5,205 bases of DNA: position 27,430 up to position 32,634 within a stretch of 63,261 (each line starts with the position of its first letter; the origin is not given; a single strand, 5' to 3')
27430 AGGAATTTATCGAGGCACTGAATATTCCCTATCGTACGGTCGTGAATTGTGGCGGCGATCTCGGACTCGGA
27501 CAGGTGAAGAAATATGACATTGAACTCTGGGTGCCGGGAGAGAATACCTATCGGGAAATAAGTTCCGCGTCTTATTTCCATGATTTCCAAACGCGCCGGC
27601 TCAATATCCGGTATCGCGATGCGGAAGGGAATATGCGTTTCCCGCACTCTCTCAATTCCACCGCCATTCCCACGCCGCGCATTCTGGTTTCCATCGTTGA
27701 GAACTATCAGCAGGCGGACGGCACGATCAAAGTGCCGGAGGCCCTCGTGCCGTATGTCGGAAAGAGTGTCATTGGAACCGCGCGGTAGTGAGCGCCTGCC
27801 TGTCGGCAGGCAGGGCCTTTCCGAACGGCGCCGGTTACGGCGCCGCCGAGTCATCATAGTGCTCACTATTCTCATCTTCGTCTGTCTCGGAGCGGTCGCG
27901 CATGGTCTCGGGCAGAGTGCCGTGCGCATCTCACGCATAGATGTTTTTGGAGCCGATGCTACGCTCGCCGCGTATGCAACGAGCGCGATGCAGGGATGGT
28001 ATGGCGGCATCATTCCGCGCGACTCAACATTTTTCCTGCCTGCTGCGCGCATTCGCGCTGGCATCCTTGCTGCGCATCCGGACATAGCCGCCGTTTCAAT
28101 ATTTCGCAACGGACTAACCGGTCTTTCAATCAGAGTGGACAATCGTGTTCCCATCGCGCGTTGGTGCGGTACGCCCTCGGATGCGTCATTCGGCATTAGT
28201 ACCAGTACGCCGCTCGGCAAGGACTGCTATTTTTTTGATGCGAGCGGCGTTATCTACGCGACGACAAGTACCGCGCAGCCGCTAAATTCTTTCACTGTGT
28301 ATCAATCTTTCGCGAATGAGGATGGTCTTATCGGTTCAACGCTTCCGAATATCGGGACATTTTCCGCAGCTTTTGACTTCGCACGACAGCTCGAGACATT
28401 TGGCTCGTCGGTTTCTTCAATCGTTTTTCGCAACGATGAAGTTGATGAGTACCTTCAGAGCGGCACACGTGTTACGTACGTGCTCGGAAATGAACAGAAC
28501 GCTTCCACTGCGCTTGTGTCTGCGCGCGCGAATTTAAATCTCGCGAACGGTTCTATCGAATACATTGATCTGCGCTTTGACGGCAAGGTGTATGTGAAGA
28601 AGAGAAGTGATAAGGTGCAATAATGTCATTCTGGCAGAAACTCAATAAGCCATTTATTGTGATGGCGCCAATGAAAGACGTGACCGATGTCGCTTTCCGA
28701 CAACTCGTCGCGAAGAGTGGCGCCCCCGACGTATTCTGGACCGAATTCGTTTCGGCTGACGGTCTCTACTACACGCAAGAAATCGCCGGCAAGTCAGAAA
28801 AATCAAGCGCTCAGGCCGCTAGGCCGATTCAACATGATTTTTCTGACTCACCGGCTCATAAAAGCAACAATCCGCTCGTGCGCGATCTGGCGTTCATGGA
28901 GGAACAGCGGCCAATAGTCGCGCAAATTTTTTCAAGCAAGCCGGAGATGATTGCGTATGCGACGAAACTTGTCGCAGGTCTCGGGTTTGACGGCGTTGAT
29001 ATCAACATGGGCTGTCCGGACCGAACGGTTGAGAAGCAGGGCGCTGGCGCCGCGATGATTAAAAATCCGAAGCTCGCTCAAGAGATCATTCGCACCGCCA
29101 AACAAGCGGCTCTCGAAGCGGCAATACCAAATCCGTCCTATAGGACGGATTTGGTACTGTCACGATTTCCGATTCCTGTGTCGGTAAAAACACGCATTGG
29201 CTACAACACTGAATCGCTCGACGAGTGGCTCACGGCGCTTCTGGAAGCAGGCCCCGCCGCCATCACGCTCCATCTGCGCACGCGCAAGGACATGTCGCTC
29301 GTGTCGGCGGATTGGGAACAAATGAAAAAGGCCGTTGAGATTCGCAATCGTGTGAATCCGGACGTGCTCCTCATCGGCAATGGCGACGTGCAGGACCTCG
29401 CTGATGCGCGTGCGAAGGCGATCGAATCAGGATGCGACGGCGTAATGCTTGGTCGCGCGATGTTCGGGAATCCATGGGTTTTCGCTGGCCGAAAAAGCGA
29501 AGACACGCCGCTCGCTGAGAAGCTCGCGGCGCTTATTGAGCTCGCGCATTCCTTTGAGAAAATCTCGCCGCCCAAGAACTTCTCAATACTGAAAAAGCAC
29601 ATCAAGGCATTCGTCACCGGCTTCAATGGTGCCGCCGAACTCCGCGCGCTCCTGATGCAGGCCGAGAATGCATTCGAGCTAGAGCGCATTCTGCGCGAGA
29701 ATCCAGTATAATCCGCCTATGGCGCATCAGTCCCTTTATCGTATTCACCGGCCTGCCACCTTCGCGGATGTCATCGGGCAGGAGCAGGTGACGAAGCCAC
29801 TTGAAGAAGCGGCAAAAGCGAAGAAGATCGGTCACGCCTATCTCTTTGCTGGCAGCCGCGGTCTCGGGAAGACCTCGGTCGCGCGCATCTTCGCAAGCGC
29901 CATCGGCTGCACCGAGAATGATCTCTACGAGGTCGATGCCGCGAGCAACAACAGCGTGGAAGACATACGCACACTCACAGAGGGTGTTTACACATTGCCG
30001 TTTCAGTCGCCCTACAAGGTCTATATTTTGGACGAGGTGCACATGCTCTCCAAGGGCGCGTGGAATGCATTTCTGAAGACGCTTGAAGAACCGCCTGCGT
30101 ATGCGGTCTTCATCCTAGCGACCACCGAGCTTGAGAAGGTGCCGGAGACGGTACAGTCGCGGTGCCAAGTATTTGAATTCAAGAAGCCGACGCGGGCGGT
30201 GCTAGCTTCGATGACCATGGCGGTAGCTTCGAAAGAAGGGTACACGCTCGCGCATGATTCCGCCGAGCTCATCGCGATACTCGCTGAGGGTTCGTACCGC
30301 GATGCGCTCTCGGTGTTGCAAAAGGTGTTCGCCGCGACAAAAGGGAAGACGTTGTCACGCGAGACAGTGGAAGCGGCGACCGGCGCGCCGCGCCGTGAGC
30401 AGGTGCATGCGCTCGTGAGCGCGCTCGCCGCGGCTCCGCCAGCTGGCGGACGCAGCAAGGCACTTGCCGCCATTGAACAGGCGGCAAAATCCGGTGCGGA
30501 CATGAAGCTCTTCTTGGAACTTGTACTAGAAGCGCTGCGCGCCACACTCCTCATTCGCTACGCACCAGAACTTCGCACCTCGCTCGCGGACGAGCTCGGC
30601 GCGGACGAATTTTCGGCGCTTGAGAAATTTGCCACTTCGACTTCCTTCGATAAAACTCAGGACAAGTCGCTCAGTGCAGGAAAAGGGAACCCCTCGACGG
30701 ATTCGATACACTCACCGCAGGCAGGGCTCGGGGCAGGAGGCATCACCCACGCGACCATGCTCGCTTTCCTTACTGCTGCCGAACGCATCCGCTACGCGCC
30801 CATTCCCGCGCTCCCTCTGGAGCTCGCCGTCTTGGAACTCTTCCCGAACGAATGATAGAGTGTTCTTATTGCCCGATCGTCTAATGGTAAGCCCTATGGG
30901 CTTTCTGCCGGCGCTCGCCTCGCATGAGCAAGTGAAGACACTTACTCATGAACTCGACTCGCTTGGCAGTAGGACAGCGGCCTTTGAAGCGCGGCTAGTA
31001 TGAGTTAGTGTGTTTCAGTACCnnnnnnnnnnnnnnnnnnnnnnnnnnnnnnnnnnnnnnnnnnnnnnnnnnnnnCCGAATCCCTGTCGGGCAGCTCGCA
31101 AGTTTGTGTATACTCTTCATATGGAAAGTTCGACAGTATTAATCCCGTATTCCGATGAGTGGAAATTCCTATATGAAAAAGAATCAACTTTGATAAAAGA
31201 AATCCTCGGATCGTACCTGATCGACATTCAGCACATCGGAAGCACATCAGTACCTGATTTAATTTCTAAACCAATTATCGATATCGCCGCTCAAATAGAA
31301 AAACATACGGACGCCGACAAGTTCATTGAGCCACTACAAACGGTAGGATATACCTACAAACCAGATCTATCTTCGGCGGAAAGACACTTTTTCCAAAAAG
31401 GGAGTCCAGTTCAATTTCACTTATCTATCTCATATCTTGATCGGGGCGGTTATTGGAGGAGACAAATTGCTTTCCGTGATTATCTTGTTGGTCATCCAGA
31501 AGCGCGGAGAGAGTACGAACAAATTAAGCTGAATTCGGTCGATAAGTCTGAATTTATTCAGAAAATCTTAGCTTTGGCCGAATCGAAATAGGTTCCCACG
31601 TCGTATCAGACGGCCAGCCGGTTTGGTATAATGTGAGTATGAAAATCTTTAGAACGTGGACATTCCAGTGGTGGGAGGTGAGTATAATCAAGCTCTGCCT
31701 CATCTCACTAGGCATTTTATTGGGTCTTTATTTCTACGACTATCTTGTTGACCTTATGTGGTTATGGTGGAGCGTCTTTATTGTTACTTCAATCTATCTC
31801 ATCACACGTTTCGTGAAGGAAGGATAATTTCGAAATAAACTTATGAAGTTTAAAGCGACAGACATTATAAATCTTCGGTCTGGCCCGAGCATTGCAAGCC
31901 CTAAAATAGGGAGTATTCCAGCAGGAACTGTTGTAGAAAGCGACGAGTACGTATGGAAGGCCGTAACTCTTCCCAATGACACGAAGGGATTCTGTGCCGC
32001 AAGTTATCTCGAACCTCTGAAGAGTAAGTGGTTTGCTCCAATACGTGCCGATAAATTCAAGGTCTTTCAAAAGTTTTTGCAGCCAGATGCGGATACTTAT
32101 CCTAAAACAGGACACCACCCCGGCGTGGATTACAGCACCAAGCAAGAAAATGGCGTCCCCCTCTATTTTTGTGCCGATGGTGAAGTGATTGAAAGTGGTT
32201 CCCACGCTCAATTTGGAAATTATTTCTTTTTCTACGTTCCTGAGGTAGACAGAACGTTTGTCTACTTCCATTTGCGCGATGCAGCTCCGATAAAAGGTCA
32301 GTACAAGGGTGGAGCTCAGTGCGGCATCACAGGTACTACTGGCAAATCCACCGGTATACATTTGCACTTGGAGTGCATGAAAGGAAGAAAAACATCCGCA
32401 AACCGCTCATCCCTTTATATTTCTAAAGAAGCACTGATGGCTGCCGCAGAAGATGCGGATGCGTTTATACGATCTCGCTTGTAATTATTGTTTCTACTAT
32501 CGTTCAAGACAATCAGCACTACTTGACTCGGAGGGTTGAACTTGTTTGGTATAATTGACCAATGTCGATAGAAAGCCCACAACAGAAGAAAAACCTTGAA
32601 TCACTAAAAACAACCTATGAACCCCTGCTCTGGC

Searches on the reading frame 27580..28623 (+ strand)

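Call 20: search_protein_families(library=pfam, proteins=[window:27580-28623:+], max_evalue=0.001)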
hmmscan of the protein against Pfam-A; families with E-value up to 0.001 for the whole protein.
window:27580-28623:+ (347 aa): 0 families

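Call 36: search_protein_families(library=pfam, proteins=[window:27580-28623:+], max_evalue=0.1)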
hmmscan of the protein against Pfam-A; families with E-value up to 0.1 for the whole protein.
window:27580-28623:+ (347 aa): 1 family
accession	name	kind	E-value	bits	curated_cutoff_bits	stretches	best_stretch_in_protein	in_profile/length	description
PF00853.24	Runt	-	0.084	12.9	27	0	292-336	47-89/129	Runt domain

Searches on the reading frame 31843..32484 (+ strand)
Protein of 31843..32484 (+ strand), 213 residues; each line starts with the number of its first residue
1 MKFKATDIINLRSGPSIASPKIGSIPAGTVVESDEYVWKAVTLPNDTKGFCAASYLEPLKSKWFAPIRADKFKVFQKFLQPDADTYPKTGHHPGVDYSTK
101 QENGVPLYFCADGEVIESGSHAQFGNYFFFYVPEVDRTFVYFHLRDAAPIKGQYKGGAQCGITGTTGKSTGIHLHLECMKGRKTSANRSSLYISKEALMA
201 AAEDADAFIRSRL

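Call 36: search_protein_families(library=pfam, proteins=[window:31843-32484:+], max_evalue=0.1)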
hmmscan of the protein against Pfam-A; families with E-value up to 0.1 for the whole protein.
window:31843-32484:+ (213 aa): 2 families
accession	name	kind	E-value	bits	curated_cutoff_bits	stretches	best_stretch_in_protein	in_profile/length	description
PF01551.29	Peptidase_M23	-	3.5e-09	37.2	28.7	1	91-183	2-92/96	Peptidase family M23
PF08239.17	SH3_3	-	4.9e-07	30.3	27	1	10-57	4-54/54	Bacterial SH3 domain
